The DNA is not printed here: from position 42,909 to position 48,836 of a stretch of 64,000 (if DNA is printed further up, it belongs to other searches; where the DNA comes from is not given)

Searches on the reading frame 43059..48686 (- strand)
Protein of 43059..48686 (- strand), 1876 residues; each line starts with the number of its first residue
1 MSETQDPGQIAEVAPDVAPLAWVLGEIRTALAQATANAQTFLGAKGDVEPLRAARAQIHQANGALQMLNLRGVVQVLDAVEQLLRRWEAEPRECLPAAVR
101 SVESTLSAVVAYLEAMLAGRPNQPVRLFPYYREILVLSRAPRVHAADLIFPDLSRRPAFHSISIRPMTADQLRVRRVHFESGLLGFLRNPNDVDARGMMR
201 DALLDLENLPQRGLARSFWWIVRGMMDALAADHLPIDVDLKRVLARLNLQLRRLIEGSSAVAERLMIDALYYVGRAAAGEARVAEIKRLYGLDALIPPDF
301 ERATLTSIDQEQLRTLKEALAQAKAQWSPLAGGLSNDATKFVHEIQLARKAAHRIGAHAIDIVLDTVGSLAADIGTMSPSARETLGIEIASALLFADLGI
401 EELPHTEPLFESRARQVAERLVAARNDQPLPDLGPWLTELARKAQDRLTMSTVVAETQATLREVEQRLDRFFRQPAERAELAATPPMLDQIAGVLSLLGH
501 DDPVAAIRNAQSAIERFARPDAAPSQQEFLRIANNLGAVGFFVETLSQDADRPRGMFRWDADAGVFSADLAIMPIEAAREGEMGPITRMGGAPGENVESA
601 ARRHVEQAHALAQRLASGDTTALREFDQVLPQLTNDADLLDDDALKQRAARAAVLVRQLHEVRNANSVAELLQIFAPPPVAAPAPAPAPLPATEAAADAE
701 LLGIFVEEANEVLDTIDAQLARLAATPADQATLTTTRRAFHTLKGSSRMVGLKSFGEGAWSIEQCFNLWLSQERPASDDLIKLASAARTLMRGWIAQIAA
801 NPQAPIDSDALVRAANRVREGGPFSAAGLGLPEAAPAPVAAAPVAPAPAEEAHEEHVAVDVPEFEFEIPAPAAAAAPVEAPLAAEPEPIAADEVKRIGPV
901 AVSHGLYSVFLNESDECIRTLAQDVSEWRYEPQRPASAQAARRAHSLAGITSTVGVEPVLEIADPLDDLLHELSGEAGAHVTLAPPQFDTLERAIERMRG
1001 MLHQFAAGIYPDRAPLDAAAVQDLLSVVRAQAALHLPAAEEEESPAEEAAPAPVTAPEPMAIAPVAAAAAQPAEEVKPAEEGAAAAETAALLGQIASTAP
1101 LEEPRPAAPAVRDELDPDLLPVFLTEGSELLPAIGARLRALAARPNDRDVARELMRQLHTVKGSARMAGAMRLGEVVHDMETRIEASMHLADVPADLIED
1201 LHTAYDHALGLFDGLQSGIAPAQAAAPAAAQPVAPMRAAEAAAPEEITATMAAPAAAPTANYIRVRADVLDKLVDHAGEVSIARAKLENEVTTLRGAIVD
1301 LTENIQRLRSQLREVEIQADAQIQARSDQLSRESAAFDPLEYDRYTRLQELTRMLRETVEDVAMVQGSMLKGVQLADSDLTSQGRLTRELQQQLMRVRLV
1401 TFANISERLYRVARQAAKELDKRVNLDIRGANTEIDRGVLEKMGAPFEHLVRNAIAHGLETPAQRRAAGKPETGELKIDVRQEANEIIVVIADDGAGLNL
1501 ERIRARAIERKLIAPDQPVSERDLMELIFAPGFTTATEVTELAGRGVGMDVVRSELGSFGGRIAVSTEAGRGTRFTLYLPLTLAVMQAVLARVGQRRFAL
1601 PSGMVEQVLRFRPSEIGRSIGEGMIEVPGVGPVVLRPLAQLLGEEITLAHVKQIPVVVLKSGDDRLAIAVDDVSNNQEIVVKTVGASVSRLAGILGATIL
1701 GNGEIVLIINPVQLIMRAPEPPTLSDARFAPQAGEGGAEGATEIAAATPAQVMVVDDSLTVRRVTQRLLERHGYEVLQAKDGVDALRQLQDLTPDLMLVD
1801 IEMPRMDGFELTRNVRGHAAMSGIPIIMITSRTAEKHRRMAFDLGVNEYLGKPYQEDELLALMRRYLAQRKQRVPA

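Call 73: search_protein_families(library=pfam, proteins=[window:43059-48686:-], max_evalue=0.00001)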
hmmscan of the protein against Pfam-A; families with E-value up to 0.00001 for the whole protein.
window:43059-48686:- (1876 aa): 4 families
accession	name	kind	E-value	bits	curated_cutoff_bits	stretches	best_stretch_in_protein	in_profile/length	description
PF01627.28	Hpt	-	1.3e-36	125.1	24.6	3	700-790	1-73/84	Hpt domain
PF00072.30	Response_reg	-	1.3e-27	96.6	30.2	1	1752-1862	1-109/111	Response regulator receiver domain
PF02518.31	HATPase_c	-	1.8e-15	57.8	26.4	1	1448-1582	7-110/111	Histidine kinase-, DNA gyrase B-, and HSP90-like ATPase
PF01584.24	CheW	-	2.8e-15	56.6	23.5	1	1587-1715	1-134/138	CheW-like domain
